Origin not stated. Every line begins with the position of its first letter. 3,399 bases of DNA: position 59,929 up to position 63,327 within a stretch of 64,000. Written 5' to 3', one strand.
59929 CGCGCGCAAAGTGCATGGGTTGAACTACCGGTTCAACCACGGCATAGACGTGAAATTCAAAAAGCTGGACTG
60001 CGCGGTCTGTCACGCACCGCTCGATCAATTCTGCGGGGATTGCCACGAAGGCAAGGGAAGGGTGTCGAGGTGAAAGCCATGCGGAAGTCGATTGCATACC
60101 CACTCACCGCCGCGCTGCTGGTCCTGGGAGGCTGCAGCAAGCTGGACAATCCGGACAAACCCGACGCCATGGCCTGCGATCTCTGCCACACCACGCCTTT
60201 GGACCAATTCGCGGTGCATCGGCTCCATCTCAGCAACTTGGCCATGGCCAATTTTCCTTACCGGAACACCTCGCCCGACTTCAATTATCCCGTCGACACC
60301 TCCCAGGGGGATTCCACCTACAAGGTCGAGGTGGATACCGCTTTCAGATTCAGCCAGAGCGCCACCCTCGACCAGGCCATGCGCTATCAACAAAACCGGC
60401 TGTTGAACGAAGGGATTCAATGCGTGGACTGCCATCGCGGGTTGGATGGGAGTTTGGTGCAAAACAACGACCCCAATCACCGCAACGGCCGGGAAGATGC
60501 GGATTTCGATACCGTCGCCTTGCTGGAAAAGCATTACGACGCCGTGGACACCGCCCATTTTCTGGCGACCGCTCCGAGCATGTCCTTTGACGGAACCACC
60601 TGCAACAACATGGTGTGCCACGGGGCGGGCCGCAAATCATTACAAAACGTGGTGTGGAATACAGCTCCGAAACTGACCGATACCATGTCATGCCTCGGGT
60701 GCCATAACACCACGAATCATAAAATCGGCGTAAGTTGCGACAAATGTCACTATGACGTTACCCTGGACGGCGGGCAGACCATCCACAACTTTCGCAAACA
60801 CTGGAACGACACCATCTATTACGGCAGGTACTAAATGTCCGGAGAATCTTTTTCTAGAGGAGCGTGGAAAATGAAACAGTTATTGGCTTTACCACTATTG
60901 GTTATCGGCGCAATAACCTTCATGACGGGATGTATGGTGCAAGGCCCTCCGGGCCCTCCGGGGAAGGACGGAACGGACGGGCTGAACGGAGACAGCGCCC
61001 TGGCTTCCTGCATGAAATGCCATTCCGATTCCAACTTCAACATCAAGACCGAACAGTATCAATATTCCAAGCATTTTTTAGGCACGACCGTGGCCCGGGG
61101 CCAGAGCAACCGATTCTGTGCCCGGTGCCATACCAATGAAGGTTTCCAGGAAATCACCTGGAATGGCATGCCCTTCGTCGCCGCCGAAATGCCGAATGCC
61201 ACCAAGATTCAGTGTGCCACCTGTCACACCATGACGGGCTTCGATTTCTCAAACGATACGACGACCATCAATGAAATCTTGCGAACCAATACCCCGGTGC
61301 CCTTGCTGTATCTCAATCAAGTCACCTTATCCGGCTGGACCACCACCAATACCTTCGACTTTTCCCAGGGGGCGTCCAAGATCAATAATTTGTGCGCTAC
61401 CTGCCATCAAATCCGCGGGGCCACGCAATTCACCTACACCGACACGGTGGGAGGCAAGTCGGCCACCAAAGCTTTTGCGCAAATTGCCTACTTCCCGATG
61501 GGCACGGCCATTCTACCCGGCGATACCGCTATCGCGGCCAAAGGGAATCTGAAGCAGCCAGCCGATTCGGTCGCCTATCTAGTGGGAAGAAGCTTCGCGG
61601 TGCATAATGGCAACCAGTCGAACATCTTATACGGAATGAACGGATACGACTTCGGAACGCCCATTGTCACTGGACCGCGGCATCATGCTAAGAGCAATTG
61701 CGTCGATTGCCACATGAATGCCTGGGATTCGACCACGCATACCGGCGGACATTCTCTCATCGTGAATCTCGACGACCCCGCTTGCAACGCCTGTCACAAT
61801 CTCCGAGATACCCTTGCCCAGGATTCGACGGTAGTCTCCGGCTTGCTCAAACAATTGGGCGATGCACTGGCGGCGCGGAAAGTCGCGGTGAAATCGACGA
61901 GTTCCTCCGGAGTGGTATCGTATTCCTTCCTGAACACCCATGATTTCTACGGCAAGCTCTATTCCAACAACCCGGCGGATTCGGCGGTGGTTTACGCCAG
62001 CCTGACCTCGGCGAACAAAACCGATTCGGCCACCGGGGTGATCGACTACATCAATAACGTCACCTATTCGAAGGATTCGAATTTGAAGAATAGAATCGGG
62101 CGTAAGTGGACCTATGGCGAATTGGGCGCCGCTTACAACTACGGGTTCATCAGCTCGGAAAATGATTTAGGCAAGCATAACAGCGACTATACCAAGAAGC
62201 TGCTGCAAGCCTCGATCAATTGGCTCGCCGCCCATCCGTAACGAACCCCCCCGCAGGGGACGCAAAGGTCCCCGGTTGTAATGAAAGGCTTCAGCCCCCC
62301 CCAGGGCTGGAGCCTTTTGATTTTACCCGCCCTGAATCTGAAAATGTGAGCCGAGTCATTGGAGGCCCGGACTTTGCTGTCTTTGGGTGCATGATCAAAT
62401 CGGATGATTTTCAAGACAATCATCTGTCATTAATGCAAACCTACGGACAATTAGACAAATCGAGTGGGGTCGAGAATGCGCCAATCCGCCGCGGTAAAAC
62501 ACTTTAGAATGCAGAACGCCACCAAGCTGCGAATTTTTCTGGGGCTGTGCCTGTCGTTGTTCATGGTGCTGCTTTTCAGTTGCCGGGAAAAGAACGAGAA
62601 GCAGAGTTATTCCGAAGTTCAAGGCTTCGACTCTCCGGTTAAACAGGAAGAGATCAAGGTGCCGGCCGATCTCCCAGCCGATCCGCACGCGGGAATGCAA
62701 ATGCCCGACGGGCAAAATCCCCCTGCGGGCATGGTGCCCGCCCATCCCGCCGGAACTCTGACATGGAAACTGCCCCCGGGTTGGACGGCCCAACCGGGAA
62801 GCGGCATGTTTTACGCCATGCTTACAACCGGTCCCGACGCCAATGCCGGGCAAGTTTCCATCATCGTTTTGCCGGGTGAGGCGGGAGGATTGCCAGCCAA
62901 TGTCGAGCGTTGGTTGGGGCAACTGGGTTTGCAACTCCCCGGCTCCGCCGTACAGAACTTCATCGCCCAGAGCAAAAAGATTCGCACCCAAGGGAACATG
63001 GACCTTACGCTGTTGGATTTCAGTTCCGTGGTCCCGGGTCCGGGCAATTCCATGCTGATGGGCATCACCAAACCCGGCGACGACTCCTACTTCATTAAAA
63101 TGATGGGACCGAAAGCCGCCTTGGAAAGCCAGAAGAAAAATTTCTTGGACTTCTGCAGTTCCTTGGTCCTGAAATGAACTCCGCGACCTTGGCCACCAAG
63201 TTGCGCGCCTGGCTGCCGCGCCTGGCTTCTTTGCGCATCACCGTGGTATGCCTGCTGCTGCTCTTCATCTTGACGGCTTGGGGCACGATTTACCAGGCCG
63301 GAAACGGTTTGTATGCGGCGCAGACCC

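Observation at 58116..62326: Porin plus three multiheme cytochromes in one operon: a candidate porin-cytochrome extracellular electron transfer conduit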

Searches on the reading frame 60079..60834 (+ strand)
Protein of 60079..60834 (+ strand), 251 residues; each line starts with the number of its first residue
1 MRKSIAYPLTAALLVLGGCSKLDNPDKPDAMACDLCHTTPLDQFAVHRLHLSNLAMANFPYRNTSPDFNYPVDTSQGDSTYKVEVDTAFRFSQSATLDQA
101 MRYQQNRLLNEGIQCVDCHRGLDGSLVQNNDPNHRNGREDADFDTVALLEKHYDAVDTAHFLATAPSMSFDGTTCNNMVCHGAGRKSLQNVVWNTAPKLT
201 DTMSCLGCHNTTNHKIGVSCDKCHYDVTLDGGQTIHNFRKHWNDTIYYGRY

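Call 3: search_protein_families(library=pfam, proteins=[window:60079-60834:+], max_evalue=0.1)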
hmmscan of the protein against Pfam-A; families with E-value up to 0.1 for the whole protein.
window:60079-60834:+ (251 aa): 4 families
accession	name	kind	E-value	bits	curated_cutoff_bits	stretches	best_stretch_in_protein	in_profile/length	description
PF14522.11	Cytochrome_C7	-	2.5e-06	27.6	24.8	1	172-224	13-66/67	Cytochrome c7 and related cytochrome c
PF09698.15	GSu_C4xC__C2xCH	-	0.00014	22.9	21.7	1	174-209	1-36/36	Geobacter CxxxxCH...CXXCH motif (GSu_C4xC__C2xCH)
PF02085.21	Cytochrom_CIII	-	0.019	15.7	22.9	0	172-224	46-101/101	Class III cytochrome C family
PF14537.11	Cytochrom_c3_2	-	0.02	15.8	25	0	178-224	30-78/79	Cytochrome c3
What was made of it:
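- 60079..60834 (+): Lipoprotein pentaheme cytochrome, 251 aa, lipobox LGGC followed by SKLDNPD. Pfam GSu_C4xC__C2xCH and Cytochrome_C7 (call 3).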

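Call 4: search_protein_families(library=ncbifam, proteins=[window:60079-60834:+], max_evalue=0.1)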
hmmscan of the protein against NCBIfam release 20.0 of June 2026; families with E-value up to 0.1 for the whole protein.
window:60079-60834:+ (251 aa): 4 families
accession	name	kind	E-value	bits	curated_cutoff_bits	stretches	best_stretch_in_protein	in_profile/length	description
TIGR01904.2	GSu_C4xC__C2xCH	domain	8.8e-05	22.2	27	1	163-215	12-62/73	CxxxxCH/CxxCH domain c-type cytochrome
TIGR04257.1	nanowire_3heme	domain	0.0073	16.4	40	0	174-224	25-74/75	c(7)-type cytochrome triheme domain-containing protein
TIGR03980.1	prismane_assoc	subfamily_domain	0.013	15.5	44.95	0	202-224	25-47/58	hybrid cluster protein-associated redox disulfide domain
TIGR02161.1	napC_nirT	subfamily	0.054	13.4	310.6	0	101-126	156-181/185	periplasmic nitrate (or nitrite) reductase c-type cytochrome, NapC/NirT family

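Call 29: search_solved_structures(query=window:60079-60834:+, max_evalue=1)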
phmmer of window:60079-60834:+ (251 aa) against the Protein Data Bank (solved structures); distinct sequences matched with E-value up to 1: 1.
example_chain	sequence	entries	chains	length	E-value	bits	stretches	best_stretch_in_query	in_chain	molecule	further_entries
2dlo_A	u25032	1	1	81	0.8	12.4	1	75-125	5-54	Thyroid receptor-interacting protein 6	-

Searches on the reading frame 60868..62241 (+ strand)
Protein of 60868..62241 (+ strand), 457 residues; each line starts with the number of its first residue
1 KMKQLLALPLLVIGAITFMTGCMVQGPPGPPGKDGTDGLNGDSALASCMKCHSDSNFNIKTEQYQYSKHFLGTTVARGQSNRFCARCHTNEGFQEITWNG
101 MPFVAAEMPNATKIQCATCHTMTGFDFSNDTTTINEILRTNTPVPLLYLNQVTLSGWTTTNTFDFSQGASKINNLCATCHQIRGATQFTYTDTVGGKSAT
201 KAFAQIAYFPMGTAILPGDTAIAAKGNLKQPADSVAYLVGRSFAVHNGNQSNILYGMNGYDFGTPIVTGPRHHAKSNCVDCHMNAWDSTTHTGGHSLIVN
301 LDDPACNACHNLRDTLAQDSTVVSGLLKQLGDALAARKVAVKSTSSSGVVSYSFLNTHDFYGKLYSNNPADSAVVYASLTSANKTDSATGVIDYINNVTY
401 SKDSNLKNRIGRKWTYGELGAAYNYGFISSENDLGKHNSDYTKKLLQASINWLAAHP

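Call 3: search_protein_families(library=pfam, proteins=[window:60868-62241:+], max_evalue=0.1)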
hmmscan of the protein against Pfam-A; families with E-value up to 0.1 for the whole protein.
window:60868-62241:+ (457 aa): 9 families
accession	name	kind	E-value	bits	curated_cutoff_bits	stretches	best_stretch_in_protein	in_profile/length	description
PF14522.11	Cytochrome_C7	-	2.9e-08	33.9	24.8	2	46-121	14-67/67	Cytochrome c7 and related cytochrome c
PF22678.1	Cytochrom_c_NrfB-like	-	1e-07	32.8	27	1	48-123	1-68/89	Cytochrome c-type protein NrfB-like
PF22113.1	Mtrc-MtrF_II-IV_dom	-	5.1e-07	29.8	30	1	38-123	74-166/176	Outer membrane cytochrome MtrC/MtrF-like, domains II/IV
PF02335.20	Cytochrom_C552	-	0.0003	20.3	24.1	1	273-344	242-321/438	Cytochrome c552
PF09699.15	Paired_CXXCH_1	-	0.0023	18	20.6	0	170-181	26-37/41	Doubled CXXCH motif (Paired_CXXCH_1)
PF14537.11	Cytochrom_c3_2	-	0.0026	18.6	25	0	46-121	7-65/79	Cytochrome c3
PF13435.11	Cytochrome_C554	-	0.003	18.9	20.8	0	271-310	44-83/84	Cytochrome c554 and c-prime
PF05876.18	GpA_ATPase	-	0.0055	16.8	25.6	1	75-123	185-233/247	Phage terminase large subunit gpA, ATPase domain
PF01391.23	Collagen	-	0.065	13.4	27.2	0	26-41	37-52/60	Collagen triple helix repeat (20 copies)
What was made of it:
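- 60868..62241 (+): Lipoprotein hexaheme cytochrome, 457 aa, lipobox MTGC, short collagen-like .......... linker after the lipid anchor. Weak MtrC/MtrF domain II/IV and NrfB-like matches (call 3).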

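Call 4: search_protein_families(library=ncbifam, proteins=[window:60868-62241:+], max_evalue=0.1)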
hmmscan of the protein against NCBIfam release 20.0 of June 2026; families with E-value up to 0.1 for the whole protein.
window:60868-62241:+ (457 aa): 11 families
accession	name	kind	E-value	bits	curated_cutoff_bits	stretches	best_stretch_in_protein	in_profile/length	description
TIGR03508.1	decahem_SO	subfamily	7e-08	32.2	192.2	3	82-186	3-107/258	DmsE family decaheme c-type cytochrome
NF045713.1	CxxCH_16_HmcA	equivalog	0.00025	19.8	400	1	273-341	346-414/541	sulfate respiration complex hexadecaheme cytochrome HmcA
TIGR04257.1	nanowire_3heme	domain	0.00039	20.5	40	1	270-315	18-63/75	c(7)-type cytochrome triheme domain-containing protein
NF008659.0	PRK11659.1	equivalog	0.00045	19.9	184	2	47-122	77-144/188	cytochrome c nitrite reductase pentaheme subunit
TIGR03146.1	cyt_nit_nrfB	equivalog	0.00084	19.6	166.6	0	78-123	81-119/145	cytochrome c nitrite reductase pentaheme subunit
NF038038.1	cytoc_DsrJ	equivalog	0.0088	16.4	100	1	46-99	91-119/121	sulfate reduction electron transfer complex DsrMKJOP subunit DsrJ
NF040960.1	MamE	equivalog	0.021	13.4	800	1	112-205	340-418/659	magnetosome formation protease MamE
TIGR03153.1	cytochr_NrfH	equivalog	0.022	14.8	134.2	0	248-311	75-134/138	cytochrome c nitrite reductase small subunit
NF008339.0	PRK11125.1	equivalog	0.067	11.8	595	0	274-320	285-340/487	ammonia-forming cytochrome c nitrite reductase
NF052248.1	SorU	equivalog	0.069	13.4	100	0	295-318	2-25/72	SorU family sulfite dehydrogenase c-type cytochrome subunit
TIGR01053.1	LSD1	subfamily_domain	0.077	12.6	15.5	0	111-123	17-29/31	zinc finger domain-containing protein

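Call 27: search_solved_structures(query=window:60868-62241:+, max_evalue=1)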
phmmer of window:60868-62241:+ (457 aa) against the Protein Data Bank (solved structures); distinct sequences matched with E-value up to 1: 8.
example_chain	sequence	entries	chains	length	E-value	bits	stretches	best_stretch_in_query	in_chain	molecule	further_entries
8vst_A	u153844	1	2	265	0.15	14.2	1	368-450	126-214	Regulatory protein Rns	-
8vrq_A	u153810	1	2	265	0.15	14.2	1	368-450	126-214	Regulatory protein Rns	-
9ca5_A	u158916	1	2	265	0.16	14.1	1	368-450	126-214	AraC-family, transcriptional regulator Rns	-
6xiu_A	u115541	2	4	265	0.16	14.1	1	368-450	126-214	Regulatory protein Rns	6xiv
9ca6_A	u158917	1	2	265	0.16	14.1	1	368-450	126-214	Regulatory protein Rns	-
6u8c_A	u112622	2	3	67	0.34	13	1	147-194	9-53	Protein G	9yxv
8yts_A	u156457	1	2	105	0.57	12.3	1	151-214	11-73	Cytochrome C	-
5ctd_B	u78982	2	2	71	0.84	11.7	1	25-47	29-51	Collagen alpha-2(I) chain,Collagen alpha-2(IX) chain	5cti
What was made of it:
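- Tried and rejected: OmcS/OmcZ/OmcE nanowire relationship for the hexaheme lipoprotein: no PDB sequence match (call 27).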

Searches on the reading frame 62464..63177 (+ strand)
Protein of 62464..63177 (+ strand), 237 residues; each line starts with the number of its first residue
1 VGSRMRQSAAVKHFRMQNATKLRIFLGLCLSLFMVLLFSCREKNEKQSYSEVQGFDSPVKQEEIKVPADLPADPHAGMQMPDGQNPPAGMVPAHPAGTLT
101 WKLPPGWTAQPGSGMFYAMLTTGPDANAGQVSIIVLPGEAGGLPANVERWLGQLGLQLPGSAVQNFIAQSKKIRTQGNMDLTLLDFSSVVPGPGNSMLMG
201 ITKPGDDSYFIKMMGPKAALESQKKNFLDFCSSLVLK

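Call 3: search_protein_families(library=pfam, proteins=[window:62464-63177:+], max_evalue=0.1)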
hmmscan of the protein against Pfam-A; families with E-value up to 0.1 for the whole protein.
window:62464-63177:+ (237 aa): 0 families

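Call 4: search_protein_families(library=ncbifam, proteins=[window:62464-63177:+], max_evalue=0.1)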
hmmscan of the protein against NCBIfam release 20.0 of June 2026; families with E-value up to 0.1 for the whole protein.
window:62464-63177:+ (237 aa): 0 families
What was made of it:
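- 62464..64000 (+): Conserved 237-aa lipoprotein of unknown function (62464-63177), then the start of a ResB-type cytochrome c biogenesis gene (63174 to the window end). No family hit for the lipoprotein (calls 3, 4).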
